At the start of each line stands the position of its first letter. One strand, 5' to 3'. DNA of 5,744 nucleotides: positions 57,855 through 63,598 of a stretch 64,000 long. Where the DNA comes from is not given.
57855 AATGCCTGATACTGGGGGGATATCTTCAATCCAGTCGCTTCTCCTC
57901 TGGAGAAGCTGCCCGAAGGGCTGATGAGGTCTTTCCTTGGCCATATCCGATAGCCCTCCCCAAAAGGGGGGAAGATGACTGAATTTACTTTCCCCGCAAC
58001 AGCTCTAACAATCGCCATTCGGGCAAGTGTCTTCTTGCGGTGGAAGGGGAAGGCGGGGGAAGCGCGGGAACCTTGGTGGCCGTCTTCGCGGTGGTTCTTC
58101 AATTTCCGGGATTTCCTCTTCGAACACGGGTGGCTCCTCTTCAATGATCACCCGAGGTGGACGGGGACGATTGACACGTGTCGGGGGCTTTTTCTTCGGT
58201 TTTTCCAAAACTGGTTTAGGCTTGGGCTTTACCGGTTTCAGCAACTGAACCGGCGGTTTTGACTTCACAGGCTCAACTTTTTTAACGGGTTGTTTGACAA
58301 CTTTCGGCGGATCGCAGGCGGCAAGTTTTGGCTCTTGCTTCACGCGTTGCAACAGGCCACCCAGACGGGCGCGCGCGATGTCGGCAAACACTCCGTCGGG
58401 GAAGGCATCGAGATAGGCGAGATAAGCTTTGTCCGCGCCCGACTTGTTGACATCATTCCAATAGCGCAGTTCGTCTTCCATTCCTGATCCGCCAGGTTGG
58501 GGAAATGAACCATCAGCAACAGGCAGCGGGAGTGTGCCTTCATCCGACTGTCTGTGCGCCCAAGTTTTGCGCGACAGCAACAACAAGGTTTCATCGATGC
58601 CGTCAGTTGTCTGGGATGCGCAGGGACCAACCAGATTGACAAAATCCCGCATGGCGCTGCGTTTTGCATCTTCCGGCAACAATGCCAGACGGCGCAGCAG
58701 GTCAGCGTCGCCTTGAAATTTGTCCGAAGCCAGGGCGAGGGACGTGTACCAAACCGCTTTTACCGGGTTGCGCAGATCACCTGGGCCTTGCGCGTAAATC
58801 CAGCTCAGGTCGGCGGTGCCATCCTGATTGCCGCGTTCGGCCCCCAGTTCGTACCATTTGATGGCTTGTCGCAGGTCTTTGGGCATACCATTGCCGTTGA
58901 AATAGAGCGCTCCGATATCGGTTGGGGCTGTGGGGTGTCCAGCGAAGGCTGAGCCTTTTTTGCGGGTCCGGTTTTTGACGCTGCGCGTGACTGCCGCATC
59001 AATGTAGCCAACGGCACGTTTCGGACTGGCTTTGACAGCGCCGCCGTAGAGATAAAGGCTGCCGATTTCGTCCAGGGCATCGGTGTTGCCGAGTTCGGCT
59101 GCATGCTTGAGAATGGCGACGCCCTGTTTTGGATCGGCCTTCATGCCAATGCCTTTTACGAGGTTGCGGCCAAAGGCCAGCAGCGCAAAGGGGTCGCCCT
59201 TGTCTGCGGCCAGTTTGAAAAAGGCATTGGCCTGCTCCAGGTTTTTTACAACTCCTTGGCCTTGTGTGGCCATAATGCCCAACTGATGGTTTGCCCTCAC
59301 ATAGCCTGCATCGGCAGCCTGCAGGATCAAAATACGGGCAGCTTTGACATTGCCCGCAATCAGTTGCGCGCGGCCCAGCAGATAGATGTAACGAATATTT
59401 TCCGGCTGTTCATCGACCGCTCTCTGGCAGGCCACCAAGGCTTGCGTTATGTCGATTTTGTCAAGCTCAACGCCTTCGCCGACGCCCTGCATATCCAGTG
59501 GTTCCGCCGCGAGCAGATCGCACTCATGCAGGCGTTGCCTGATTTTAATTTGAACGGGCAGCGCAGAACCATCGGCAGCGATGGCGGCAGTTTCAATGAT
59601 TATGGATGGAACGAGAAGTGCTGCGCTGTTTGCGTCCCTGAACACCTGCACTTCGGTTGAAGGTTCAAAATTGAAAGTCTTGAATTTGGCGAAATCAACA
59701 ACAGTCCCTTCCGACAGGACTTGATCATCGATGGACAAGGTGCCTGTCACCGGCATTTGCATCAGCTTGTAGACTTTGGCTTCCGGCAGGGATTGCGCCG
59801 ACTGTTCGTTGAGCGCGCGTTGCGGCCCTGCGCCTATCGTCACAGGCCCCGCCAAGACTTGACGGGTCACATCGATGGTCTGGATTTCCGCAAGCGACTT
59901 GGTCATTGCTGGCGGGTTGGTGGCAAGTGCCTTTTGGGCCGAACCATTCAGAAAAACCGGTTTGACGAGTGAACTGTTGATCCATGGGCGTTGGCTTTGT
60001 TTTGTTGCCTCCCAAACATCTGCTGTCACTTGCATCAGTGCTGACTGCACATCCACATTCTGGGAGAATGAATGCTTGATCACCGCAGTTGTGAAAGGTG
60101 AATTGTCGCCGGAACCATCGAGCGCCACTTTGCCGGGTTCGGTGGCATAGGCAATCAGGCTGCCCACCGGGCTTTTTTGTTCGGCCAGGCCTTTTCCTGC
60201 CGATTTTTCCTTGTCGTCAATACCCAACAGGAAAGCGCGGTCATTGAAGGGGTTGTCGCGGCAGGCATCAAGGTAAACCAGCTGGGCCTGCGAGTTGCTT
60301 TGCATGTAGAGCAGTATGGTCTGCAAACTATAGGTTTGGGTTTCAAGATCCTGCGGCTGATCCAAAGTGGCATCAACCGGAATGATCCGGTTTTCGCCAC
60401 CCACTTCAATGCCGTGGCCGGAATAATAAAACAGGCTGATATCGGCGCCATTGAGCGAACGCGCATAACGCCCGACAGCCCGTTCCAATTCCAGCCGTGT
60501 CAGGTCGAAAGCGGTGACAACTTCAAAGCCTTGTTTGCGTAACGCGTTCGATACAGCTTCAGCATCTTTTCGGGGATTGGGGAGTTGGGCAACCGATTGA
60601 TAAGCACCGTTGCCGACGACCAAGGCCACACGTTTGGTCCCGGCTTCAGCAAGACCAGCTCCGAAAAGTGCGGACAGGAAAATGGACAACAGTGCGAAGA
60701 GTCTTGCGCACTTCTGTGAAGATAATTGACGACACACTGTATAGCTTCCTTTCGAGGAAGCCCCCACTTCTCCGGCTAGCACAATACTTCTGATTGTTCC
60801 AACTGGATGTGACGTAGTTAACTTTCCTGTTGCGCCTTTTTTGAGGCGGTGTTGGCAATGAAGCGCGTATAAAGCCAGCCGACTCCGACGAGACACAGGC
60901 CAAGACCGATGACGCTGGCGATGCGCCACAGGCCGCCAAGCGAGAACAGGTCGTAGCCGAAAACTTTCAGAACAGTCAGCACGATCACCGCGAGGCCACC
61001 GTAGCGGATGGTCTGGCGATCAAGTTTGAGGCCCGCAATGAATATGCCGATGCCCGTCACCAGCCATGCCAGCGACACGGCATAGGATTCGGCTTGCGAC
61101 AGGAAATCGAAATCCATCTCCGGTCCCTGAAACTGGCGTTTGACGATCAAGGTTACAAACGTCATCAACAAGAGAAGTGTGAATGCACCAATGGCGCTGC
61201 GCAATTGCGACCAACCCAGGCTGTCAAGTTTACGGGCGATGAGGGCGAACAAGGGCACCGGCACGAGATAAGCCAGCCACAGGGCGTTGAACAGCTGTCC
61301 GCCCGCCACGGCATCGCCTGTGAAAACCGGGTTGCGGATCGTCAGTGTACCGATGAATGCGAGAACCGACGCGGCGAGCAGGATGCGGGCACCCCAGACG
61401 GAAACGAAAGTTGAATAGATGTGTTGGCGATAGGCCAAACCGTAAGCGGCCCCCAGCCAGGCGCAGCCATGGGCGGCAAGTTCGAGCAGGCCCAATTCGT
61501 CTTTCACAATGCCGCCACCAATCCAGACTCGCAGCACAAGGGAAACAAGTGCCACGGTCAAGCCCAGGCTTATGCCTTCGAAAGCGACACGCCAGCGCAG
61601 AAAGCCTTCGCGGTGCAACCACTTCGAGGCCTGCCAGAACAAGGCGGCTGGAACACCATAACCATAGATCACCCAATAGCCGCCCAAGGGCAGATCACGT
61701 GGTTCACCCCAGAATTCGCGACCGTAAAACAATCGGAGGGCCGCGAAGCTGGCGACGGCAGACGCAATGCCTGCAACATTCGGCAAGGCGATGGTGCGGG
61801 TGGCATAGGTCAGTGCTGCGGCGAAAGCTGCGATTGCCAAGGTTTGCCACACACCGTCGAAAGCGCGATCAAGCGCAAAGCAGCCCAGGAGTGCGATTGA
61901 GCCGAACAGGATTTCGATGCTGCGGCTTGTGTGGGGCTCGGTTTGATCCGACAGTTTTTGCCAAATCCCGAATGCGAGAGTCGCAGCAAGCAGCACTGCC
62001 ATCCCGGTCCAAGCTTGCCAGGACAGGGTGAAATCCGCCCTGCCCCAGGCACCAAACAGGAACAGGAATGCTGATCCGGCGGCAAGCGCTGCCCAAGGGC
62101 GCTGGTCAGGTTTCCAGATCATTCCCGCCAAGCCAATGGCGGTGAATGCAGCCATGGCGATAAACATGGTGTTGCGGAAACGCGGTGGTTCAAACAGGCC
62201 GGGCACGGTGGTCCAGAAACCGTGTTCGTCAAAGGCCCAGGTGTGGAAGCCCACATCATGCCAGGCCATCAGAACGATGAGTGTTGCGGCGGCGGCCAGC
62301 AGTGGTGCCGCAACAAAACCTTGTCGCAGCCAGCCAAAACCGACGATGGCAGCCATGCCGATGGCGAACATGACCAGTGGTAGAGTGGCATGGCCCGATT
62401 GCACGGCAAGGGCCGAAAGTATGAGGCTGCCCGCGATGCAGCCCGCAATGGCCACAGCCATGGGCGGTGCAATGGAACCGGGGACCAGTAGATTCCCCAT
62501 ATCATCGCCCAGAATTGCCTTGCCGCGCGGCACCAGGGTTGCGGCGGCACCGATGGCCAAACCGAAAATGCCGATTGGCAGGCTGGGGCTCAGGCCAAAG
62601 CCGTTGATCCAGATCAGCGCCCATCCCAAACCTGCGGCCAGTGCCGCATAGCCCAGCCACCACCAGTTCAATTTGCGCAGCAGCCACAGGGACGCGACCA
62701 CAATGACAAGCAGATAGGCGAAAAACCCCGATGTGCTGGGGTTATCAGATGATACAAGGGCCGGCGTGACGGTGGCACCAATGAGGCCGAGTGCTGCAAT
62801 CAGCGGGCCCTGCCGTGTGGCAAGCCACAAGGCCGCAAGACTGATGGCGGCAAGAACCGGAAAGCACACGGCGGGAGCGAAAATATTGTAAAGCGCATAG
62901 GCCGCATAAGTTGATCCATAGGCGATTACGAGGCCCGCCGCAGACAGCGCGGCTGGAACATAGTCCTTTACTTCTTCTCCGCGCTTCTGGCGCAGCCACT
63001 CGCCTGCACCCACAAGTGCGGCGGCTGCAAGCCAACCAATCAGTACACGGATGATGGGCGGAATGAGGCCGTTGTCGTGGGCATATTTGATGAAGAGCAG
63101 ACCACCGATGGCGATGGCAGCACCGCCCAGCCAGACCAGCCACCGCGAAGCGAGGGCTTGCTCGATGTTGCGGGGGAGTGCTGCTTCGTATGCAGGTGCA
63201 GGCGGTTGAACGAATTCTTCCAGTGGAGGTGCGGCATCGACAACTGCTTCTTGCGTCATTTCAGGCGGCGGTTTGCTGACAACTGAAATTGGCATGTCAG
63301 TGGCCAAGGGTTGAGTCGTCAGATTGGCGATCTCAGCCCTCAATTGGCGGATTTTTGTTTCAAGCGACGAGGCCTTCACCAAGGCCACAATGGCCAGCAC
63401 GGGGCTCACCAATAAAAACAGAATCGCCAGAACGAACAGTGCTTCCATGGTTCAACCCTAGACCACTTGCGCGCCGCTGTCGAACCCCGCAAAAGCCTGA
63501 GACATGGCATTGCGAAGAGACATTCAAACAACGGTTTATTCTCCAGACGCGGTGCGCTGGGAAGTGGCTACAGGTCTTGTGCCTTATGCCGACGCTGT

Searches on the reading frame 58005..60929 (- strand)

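Call 17: search_protein_families(library=pfam, proteins=[window:58005-60929:-], max_evalue=0.000001)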
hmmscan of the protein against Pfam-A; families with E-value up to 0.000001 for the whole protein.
window:58005-60929:- (974 aa): 2 families
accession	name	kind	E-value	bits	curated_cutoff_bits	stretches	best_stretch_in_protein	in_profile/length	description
PF00656.27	Peptidase_C14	-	4.3e-37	128.5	21.4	1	99-325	1-232/233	Caspase domain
PF08238.18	Sel1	-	7.2e-19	68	30.7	0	673-701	8-36/36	Sel1 repeat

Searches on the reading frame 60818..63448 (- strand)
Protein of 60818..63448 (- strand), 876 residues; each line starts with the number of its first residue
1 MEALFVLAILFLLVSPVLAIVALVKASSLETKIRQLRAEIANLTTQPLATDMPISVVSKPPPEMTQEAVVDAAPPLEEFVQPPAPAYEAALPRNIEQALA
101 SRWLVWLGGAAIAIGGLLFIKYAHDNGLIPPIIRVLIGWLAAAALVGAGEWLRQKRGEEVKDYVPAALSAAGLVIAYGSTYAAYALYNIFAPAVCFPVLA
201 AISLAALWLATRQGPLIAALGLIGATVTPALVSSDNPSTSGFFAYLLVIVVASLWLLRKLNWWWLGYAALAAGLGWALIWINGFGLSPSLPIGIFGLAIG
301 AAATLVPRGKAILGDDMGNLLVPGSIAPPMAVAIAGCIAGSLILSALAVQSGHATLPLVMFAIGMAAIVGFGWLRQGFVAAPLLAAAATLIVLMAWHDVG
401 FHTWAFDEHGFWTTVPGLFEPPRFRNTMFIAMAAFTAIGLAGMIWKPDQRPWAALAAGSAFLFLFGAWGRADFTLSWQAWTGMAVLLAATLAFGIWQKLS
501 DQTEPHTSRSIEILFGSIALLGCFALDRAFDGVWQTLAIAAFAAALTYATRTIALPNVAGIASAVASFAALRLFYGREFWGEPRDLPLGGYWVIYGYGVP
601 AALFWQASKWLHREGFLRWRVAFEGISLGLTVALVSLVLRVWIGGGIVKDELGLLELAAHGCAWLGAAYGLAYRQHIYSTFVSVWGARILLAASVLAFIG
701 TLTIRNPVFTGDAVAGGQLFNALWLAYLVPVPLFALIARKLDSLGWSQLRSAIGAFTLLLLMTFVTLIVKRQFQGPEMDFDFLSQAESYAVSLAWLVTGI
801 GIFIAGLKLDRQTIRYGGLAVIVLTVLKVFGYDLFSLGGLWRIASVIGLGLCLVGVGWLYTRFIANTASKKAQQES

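Call 17: search_protein_families(library=pfam, proteins=[window:60818-63448:-], max_evalue=0.000001)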
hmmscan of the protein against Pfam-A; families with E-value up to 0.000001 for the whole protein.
window:60818-63448:- (876 aa): 1 family
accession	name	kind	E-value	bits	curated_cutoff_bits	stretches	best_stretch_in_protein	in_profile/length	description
PF10101.14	DUF2339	-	3e-88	297.7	33.6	1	101-863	2-659/659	Predicted membrane protein (DUF2339)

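Call 35: find_encoding_contigs(protein=window:60818-63448:-, flank=10000, max_places=4)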
Protein window:60818-63448:- (876 aa): 1 contig read that carries it; 1 place shown.
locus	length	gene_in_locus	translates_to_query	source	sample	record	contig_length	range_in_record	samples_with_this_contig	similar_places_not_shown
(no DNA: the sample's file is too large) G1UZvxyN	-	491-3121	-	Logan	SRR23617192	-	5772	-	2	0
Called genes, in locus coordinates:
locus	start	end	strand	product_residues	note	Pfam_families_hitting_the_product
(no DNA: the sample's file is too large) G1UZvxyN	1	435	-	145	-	?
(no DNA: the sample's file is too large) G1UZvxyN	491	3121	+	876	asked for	PF10101:DUF2339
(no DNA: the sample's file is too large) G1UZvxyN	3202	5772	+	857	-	?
